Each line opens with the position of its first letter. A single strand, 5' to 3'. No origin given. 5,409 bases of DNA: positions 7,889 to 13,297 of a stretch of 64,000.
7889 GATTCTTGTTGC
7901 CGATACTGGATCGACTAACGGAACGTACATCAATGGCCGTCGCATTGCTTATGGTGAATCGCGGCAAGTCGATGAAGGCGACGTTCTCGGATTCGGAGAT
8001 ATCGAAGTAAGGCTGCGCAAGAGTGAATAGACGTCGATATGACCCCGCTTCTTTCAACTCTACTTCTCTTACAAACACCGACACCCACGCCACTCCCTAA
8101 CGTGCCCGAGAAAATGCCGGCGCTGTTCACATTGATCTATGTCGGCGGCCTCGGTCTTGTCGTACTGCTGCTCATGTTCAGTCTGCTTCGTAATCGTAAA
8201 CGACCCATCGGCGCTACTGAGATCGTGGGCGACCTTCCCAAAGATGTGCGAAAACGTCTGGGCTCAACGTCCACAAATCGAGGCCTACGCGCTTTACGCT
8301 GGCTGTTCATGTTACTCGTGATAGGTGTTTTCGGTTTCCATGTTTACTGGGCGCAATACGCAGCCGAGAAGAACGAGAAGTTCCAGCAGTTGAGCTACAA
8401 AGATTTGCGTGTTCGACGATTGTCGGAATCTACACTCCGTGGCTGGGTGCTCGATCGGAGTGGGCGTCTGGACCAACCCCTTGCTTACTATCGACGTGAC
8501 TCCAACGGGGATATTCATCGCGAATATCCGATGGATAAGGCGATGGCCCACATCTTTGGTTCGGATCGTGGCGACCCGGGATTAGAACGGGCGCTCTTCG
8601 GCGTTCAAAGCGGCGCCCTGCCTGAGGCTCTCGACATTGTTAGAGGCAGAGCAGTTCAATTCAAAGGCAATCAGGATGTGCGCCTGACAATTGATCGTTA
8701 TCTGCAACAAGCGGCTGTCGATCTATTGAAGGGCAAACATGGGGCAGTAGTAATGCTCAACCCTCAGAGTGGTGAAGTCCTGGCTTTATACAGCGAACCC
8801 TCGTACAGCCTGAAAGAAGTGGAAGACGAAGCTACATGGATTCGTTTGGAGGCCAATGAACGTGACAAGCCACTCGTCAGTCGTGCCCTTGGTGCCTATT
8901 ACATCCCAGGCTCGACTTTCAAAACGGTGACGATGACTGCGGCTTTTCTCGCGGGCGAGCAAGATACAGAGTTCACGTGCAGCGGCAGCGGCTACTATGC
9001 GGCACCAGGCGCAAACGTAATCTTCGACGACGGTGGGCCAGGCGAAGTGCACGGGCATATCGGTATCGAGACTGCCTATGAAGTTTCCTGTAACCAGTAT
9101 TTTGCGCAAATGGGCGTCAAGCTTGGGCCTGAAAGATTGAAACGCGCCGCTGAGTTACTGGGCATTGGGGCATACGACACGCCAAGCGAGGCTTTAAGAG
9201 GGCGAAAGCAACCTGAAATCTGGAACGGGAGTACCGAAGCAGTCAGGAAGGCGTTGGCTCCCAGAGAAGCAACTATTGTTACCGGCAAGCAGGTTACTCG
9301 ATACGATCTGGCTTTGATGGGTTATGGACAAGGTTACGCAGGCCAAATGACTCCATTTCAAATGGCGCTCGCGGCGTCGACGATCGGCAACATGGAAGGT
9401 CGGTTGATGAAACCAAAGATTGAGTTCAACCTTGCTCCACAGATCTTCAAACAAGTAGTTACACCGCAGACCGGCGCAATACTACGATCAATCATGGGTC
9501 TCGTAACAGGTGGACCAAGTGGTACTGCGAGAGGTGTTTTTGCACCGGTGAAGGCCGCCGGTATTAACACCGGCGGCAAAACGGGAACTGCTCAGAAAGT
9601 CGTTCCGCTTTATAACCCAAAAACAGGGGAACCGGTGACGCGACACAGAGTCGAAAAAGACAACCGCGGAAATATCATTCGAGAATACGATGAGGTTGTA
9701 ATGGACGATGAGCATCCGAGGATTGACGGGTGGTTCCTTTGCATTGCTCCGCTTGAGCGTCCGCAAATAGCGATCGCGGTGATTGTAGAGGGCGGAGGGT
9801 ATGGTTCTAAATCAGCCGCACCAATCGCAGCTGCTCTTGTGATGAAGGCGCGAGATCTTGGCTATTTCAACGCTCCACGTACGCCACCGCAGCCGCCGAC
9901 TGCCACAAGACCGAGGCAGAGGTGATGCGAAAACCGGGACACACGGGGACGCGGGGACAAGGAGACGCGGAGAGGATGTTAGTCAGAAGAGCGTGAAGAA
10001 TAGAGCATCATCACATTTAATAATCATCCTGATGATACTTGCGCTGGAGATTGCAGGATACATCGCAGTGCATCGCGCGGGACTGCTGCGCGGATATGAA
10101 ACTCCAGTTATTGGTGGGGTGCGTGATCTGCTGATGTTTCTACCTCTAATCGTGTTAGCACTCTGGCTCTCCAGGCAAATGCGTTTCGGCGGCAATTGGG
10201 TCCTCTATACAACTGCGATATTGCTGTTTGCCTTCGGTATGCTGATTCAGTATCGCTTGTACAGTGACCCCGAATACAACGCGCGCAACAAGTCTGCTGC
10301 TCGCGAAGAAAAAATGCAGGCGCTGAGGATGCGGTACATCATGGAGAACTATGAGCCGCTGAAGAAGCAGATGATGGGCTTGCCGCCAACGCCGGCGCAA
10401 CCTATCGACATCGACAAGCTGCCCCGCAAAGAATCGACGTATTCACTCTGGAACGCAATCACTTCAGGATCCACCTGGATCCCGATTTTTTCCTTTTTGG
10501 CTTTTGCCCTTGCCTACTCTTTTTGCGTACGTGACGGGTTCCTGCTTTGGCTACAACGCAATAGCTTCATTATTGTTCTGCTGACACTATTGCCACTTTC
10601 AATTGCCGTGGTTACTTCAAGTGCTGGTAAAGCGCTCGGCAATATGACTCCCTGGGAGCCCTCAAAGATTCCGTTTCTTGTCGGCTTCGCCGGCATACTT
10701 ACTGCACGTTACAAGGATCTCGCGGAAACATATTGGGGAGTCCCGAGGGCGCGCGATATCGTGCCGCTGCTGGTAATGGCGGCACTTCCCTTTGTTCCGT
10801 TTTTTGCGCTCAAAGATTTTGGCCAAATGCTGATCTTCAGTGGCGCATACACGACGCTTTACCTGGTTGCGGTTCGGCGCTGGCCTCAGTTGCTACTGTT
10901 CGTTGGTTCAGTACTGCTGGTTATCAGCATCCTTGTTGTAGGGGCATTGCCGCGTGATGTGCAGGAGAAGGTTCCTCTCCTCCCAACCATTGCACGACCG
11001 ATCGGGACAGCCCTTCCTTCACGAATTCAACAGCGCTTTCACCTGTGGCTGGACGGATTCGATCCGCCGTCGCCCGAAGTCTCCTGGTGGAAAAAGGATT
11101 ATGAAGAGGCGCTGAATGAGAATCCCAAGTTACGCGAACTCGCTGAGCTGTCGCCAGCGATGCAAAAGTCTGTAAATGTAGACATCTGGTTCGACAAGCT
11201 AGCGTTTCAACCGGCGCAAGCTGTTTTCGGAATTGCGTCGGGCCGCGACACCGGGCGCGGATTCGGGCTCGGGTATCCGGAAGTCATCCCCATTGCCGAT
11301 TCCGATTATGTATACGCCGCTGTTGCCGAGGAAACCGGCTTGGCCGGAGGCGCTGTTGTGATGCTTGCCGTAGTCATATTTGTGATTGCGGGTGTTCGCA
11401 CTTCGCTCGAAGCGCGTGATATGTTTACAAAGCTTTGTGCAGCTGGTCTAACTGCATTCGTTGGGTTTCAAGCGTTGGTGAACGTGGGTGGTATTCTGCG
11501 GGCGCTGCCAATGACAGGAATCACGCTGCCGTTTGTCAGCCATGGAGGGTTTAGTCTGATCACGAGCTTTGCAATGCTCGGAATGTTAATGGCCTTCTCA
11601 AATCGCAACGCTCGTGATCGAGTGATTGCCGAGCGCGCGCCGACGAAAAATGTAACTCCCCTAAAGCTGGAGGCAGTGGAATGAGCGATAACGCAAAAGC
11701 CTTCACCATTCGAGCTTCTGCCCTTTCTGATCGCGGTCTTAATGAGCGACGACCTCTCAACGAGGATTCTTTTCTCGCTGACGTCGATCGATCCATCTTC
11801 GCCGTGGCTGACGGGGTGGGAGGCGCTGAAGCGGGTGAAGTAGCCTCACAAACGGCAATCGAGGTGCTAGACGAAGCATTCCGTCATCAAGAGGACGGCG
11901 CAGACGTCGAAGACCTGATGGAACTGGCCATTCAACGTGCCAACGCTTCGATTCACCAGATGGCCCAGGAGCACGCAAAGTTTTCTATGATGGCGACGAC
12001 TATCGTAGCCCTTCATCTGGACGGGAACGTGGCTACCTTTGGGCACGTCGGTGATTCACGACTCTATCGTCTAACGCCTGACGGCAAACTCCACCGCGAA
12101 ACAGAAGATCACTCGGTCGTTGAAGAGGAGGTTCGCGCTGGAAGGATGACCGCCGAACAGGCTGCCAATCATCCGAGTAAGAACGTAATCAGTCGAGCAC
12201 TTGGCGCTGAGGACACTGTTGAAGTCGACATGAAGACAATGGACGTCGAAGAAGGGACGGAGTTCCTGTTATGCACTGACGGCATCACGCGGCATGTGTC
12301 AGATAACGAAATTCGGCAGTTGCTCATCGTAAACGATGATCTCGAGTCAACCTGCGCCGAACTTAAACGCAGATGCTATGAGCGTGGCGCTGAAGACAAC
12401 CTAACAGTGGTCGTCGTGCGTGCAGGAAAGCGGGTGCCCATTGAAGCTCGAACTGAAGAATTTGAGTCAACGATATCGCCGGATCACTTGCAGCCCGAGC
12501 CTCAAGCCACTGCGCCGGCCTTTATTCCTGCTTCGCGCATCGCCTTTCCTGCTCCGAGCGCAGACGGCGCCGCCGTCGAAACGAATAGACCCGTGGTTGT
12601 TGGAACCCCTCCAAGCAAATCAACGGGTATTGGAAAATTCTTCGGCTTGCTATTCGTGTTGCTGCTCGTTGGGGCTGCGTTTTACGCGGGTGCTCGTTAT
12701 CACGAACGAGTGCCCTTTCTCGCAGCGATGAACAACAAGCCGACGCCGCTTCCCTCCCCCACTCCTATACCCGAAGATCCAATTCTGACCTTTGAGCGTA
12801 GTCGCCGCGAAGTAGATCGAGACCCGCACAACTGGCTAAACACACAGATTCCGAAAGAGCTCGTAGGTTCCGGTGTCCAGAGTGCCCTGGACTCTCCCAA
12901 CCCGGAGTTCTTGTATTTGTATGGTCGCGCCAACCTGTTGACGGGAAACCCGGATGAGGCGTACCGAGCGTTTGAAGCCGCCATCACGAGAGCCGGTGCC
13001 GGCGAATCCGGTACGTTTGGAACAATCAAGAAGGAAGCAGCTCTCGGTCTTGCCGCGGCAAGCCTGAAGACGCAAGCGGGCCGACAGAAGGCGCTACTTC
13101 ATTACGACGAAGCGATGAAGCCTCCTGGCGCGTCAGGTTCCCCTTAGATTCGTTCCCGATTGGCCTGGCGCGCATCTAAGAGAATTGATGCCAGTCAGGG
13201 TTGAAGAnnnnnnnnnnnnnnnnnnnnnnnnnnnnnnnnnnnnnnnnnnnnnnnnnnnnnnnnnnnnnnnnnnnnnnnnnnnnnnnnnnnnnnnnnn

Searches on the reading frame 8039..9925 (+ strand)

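Call 14: search_protein_families(library=pfam, proteins=[window:8039-9925:+], max_evalue=0.001)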
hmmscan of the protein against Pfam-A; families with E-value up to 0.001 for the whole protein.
window:8039-9925:+ (628 aa): 1 family
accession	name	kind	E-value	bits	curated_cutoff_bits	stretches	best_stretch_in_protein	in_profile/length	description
PF00905.27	Transpeptidase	-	1.5e-38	133.2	22.1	1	235-600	1-297/299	Penicillin binding protein transpeptidase domain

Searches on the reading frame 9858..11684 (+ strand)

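Call 14: search_protein_families(library=pfam, proteins=[window:9858-11684:+], max_evalue=0.001)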
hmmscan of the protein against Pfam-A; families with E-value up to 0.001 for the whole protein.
window:9858-11684:+ (608 aa): 1 family
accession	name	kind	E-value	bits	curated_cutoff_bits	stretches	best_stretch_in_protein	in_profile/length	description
PF01098.24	FTSW_RODA_SPOVE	-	1.2e-32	113.8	26.4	2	449-583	217-353/356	Cell cycle protein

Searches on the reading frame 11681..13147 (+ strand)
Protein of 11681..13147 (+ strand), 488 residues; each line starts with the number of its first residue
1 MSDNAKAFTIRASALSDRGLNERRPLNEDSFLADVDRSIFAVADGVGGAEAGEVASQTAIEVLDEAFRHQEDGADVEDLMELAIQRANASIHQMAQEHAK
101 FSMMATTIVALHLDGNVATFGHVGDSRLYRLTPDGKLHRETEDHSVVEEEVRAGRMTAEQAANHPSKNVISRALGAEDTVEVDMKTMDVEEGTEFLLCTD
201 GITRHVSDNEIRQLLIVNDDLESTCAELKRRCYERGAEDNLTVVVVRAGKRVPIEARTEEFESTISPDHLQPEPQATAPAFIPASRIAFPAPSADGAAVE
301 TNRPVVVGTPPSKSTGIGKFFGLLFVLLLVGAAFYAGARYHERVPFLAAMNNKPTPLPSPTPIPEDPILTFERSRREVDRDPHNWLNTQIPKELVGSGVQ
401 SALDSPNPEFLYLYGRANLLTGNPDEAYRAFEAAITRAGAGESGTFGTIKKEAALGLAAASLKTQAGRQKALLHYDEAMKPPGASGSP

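Call 14: search_protein_families(library=pfam, proteins=[window:11681-13147:+], max_evalue=0.001)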
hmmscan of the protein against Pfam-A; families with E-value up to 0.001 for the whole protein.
window:11681-13147:+ (488 aa): 3 families
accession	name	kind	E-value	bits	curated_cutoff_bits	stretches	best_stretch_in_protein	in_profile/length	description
PF13672.11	PP2C_2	-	6.9e-18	65.4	24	1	26-210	11-182/209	Protein phosphatase 2C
PF00481.26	PP2C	-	8.9e-12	45.7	20.3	1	32-240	29-254/255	Protein phosphatase 2C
PF07228.17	SpoIIE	-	5.7e-07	30.1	25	1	36-247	3-190/192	Stage II sporulation protein E (SpoIIE)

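Call 76: search_protein_families(library=ncbifam, proteins=[window:11681-13147:+], max_evalue=0.001)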
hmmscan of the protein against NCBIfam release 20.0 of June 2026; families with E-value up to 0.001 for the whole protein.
window:11681-13147:+ (488 aa): 2 families
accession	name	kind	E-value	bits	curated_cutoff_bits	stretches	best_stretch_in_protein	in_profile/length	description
NF033484.1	Stp1_PP2C_phos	equivalog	4.1e-68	229.4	230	1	22-246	6-231/232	Stp1/IreP family PP2C-type Ser/Thr phosphatase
NF011149.0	PRK14559.1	equivalog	1.9e-32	112.8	374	1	37-249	411-632/642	serine/threonine phosphatase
